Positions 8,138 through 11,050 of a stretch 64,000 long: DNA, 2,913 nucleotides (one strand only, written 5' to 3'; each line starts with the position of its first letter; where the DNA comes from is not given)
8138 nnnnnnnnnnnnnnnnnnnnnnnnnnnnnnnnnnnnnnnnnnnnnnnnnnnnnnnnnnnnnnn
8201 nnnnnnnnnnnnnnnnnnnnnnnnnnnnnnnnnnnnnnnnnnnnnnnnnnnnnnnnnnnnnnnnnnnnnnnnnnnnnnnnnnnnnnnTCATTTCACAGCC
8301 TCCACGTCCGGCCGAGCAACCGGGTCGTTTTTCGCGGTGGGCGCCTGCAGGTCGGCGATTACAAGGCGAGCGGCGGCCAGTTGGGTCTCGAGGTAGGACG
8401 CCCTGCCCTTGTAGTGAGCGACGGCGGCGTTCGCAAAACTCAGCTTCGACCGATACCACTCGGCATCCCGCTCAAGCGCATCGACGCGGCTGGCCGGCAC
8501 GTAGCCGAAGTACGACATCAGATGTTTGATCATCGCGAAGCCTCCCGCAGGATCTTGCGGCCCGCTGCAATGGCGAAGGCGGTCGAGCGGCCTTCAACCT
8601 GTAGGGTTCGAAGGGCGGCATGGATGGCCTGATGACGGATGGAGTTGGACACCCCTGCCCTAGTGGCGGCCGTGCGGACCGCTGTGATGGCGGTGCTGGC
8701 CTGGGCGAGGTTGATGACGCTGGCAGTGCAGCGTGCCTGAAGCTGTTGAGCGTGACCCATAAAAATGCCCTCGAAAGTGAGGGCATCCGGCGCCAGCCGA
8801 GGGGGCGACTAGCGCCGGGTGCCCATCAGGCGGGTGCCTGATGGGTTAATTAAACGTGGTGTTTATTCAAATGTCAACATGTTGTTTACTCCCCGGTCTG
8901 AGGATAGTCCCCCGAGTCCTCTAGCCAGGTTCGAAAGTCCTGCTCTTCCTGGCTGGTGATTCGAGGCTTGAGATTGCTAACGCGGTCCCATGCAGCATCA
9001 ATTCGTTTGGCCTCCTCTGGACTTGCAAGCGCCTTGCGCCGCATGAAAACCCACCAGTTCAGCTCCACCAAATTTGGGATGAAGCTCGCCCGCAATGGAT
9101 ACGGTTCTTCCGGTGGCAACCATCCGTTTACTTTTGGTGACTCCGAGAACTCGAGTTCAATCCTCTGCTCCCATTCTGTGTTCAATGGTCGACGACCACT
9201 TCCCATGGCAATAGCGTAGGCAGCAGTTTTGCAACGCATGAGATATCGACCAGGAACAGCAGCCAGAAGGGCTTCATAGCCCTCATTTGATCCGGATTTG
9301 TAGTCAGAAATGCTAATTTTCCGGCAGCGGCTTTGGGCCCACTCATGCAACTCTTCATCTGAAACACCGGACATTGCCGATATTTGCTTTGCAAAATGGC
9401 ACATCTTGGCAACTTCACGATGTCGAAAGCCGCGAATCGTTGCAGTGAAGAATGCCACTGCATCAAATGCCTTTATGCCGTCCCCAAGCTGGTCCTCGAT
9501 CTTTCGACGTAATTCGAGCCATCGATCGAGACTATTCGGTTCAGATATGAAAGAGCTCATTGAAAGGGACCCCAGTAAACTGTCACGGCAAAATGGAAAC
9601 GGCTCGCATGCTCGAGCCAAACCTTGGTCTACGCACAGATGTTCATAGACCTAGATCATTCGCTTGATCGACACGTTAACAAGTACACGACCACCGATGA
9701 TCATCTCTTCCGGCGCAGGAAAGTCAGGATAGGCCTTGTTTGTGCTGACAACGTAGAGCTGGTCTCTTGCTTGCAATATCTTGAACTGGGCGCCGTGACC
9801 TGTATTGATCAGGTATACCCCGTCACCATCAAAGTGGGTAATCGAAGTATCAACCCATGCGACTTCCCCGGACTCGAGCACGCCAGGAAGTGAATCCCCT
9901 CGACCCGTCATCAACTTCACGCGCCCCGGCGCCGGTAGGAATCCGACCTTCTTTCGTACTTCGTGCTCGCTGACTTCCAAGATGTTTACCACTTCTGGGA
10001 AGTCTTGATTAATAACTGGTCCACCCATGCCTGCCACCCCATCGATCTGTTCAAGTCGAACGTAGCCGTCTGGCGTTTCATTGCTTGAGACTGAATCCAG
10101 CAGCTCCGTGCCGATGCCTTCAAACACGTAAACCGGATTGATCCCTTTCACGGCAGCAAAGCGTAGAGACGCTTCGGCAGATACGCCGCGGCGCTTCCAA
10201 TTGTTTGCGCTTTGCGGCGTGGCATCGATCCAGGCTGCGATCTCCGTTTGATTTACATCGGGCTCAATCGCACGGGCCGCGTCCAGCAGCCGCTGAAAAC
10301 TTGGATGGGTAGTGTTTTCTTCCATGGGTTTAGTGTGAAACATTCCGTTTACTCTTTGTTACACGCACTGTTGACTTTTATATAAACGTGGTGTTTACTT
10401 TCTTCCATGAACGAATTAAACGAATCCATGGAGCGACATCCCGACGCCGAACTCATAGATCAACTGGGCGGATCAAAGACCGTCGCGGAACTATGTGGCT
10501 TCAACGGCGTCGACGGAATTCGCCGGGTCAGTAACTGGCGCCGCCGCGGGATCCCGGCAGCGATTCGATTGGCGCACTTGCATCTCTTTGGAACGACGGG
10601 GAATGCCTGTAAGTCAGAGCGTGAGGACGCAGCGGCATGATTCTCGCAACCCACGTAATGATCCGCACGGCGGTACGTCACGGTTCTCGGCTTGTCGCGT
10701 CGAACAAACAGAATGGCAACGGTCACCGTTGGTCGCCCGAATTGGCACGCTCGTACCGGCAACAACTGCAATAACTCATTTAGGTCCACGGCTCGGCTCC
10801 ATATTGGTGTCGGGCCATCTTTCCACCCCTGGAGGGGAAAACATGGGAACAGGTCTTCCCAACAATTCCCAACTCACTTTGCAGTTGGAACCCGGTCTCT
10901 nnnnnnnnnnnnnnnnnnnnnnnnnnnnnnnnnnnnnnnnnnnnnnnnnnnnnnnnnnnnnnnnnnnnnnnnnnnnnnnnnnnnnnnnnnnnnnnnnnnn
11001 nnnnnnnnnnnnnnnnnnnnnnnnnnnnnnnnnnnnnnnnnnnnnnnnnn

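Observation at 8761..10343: rexAB-like arrangement: unknown 244-aa low-GC gene co-transcribed downstream of the CI repressor and closed by a hairpin/U-tract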

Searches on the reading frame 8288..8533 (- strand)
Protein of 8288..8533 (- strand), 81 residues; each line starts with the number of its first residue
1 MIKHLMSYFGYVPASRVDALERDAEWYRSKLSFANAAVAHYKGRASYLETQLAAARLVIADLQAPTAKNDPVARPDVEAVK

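Call 4: search_protein_families(library=pfam, proteins=[window:8288-8533:-], max_evalue=0.1)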
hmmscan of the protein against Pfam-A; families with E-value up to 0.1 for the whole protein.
window:8288-8533:- (81 aa): 0 families

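Call 5: search_protein_families(library=phrogs, proteins=[window:8288-8533:-], max_evalue=0.1)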
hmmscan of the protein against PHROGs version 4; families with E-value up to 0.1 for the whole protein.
window:8288-8533:- (81 aa): 1 family
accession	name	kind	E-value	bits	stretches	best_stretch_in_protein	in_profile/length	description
phrog_36222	-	unknown function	0.049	13.7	1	7-48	208-248/350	-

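Call 24: find_related_loci(query=window:8288-8533:-, collection=viral_contigs, flank=5000)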
Query window:8288-8533:- (81 aa) in viral_contigs; peptide patterns used: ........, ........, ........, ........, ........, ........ (x = any residue, [..] = any of these).
57 stretches matched a pattern, but none encodes a relative of the query by tblastn (E <= 1e-3).

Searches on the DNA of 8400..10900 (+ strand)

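Call 9: search_dna_similar(query=window:8400-10700:+, collection=phages, mode=distant, max_rows=25)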
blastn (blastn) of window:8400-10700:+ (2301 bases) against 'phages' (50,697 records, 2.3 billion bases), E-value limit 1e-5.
No match.

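Call 33: search_rna_families(source=window, start=8400, end=10900, threshold=evalue, max_evalue=1)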
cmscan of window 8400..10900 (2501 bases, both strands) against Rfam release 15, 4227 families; matches with E-value up to 1: 0.
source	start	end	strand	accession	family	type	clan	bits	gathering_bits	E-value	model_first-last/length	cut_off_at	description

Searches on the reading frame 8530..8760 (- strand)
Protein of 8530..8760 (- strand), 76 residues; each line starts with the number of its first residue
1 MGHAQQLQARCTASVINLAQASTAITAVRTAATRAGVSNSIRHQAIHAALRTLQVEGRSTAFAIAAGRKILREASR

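Call 4: search_protein_families(library=pfam, proteins=[window:8530-8760:-], max_evalue=0.1)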
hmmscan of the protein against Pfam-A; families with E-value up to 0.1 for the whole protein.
window:8530-8760:- (76 aa): 1 family
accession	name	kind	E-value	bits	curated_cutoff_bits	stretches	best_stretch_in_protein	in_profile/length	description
PF20250.3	FapA_N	-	0.025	14.4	27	1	24-69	26-72/178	Flagellar Assembly Protein A N-terminal region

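Call 5: search_protein_families(library=phrogs, proteins=[window:8530-8760:-], max_evalue=0.1)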
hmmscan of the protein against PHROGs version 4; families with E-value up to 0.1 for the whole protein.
window:8530-8760:- (76 aa): 1 family
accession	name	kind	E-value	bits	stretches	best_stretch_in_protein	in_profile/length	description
phrog_17223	-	unknown function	0.067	14.3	1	23-76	41-92/103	-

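Call 23: find_related_loci(query=window:8530-8760:-, collection=viral_contigs, flank=5000)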
Query window:8530-8760:- (76 aa) in viral_contigs; peptide patterns used: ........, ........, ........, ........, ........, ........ (x = any residue, [..] = any of these).
42 stretches matched a pattern, but none encodes a relative of the query by tblastn (E <= 1e-3).
